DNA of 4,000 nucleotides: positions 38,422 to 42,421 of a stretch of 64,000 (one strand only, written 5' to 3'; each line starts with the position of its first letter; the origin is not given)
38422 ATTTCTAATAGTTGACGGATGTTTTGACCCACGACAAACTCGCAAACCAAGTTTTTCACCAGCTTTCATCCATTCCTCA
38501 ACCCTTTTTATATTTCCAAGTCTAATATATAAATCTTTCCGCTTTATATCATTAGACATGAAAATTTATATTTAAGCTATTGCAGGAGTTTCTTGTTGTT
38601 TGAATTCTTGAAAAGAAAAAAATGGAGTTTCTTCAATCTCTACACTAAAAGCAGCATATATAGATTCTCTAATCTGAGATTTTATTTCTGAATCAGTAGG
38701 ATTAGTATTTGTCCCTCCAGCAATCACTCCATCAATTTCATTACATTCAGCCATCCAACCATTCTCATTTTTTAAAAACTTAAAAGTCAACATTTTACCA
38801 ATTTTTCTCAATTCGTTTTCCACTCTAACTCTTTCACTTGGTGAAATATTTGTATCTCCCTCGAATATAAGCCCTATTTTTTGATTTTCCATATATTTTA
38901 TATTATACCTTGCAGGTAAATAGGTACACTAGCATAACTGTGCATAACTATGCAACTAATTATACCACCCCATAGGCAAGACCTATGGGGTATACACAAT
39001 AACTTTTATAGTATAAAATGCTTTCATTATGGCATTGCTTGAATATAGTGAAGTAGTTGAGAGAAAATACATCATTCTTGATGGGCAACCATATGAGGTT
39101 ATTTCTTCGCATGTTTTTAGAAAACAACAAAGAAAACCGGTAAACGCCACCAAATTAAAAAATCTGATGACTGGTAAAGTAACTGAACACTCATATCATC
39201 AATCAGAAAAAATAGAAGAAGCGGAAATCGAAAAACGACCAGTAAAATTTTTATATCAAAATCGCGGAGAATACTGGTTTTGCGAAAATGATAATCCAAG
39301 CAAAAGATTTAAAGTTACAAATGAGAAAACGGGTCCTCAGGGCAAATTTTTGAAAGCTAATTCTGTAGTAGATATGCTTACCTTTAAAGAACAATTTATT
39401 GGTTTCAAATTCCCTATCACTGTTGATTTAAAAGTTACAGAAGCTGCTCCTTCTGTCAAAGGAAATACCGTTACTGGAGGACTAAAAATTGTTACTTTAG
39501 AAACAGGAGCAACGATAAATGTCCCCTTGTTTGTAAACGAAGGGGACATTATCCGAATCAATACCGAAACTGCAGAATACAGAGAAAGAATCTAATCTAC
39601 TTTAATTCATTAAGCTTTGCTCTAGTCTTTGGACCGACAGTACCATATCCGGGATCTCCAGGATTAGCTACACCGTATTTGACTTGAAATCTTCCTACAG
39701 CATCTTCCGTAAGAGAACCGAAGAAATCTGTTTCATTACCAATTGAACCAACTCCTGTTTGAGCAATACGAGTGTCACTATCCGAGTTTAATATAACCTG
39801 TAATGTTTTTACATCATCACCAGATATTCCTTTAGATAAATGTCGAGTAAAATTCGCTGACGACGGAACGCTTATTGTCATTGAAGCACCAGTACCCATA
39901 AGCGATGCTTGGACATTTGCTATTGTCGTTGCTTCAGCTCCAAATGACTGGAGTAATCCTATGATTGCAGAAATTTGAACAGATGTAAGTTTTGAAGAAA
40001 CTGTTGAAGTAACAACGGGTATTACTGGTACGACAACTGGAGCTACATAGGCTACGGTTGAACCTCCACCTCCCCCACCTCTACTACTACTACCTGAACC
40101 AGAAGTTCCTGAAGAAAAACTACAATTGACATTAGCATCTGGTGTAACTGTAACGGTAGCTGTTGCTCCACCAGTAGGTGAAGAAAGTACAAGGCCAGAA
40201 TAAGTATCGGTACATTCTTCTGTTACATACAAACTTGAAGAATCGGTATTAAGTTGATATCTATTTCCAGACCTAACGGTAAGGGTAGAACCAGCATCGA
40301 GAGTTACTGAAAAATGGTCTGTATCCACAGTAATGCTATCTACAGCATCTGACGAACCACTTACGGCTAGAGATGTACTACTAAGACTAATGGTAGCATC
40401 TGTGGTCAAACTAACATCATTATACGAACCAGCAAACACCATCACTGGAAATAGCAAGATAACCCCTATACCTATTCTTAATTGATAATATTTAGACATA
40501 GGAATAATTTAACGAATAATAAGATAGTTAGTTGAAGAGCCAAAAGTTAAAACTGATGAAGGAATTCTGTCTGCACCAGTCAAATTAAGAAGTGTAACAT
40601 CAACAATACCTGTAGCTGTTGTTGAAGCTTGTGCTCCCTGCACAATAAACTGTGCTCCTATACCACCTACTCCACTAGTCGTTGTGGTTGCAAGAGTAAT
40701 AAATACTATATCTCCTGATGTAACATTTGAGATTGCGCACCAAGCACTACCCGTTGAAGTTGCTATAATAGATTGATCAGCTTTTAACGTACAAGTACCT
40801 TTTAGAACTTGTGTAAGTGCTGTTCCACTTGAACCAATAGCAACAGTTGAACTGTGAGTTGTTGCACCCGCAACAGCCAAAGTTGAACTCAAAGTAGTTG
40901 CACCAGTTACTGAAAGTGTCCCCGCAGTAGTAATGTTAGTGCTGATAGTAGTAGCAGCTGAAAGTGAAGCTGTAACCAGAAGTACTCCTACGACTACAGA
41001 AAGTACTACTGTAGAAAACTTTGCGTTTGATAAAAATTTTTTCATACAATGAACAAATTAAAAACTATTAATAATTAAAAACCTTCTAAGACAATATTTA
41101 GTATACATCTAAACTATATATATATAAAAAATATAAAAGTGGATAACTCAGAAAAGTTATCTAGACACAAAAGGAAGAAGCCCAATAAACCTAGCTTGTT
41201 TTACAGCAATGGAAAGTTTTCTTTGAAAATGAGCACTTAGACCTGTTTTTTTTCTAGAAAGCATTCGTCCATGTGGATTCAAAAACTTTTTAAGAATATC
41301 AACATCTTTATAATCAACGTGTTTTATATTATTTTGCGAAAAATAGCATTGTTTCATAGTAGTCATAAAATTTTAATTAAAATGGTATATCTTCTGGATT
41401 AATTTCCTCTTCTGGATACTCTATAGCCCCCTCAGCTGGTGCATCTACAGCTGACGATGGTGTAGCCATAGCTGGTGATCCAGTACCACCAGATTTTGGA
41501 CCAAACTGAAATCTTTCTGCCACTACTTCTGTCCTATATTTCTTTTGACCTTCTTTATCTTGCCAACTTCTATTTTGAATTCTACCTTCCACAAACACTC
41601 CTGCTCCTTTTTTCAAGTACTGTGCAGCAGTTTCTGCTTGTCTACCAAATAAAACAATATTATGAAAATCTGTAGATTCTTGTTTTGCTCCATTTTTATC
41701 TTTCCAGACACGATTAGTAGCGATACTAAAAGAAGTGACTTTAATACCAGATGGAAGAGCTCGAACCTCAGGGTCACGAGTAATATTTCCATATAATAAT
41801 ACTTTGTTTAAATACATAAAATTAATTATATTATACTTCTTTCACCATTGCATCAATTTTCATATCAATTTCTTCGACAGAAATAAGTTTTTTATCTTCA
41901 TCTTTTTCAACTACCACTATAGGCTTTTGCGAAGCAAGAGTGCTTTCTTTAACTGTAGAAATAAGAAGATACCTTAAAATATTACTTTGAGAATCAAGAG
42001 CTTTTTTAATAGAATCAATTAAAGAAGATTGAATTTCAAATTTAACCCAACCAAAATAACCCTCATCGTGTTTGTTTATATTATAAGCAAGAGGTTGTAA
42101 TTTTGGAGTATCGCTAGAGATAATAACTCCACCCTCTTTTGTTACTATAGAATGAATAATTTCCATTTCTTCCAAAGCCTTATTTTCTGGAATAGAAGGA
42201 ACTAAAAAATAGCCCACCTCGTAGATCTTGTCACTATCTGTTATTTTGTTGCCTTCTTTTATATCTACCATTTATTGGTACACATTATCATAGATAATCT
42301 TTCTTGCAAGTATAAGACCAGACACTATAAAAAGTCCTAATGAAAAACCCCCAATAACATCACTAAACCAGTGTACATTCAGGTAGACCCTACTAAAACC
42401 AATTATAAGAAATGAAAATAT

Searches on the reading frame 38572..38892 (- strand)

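Call 7: search_protein_families(library=pfam, proteins=[window:38572-38892:-], max_evalue=0.001)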
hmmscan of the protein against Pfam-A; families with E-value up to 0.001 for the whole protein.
window:38572-38892:- (106 aa): 0 families

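Call 61: search_protein_families(library=pfam, proteins=[window:38572-38892:-], max_evalue=0.1)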
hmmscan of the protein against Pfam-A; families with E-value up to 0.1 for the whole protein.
window:38572-38892:- (106 aa): 1 family
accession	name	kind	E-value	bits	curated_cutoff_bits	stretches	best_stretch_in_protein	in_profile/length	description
PF21748.3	UPF0150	-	0.02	15.2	27.3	1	36-78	11-53/64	UPF0150-like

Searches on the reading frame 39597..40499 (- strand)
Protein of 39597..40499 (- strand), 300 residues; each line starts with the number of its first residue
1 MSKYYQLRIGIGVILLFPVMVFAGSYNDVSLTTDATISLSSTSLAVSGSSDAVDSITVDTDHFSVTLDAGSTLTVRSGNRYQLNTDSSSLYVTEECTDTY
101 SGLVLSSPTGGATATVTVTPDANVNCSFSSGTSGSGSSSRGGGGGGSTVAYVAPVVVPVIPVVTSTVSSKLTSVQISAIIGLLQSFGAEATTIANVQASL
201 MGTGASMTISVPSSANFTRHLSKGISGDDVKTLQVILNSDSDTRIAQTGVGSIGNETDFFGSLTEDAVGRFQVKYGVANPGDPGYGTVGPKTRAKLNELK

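Call 9: search_protein_families(library=pfam, proteins=[window:39597-40499:-], max_evalue=0.0001)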
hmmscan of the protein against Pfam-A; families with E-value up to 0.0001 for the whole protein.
window:39597-40499:- (300 aa): 0 families

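Call 61: search_protein_families(library=pfam, proteins=[window:39597-40499:-], max_evalue=0.1)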
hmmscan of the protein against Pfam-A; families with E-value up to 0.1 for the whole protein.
window:39597-40499:- (300 aa): 1 family
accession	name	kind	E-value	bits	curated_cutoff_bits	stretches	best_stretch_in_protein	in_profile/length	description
PF01471.23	PG_binding_1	-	0.00011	22.8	23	1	226-284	1-50/57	Putative peptidoglycan binding domain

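Call 62: search_protein_families(library=ncbifam, proteins=[window:39597-40499:-], max_evalue=0.01)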
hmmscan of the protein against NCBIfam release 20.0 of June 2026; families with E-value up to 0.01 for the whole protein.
window:39597-40499:- (300 aa): 0 families

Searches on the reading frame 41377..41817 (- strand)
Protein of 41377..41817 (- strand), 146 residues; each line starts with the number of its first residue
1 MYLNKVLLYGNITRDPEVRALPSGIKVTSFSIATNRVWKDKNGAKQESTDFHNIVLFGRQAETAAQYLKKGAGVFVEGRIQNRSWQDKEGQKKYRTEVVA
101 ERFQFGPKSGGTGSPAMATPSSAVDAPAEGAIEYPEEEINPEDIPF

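Call 9: search_protein_families(library=pfam, proteins=[window:41377-41817:-], max_evalue=0.0001)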
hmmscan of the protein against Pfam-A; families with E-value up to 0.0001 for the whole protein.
window:41377-41817:- (146 aa): 1 family
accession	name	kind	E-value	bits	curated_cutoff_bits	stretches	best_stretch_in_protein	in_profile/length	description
PF00436.31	SSB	-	1.4e-40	138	26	1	3-105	1-103/104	Single-strand binding protein family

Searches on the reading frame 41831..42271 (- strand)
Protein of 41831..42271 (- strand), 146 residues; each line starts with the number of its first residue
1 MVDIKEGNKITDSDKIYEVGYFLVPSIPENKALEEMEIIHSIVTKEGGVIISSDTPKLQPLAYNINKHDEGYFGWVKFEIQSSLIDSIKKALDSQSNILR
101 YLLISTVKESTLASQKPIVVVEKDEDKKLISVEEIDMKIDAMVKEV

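Call 9: search_protein_families(library=pfam, proteins=[window:41831-42271:-], max_evalue=0.0001)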
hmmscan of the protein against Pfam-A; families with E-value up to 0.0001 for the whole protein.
window:41831-42271:- (146 aa): 1 family
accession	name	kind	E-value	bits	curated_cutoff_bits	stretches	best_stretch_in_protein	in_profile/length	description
PF01250.22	Ribosomal_S6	-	2.2e-15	57.1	27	1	17-104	2-89/90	Ribosomal protein S6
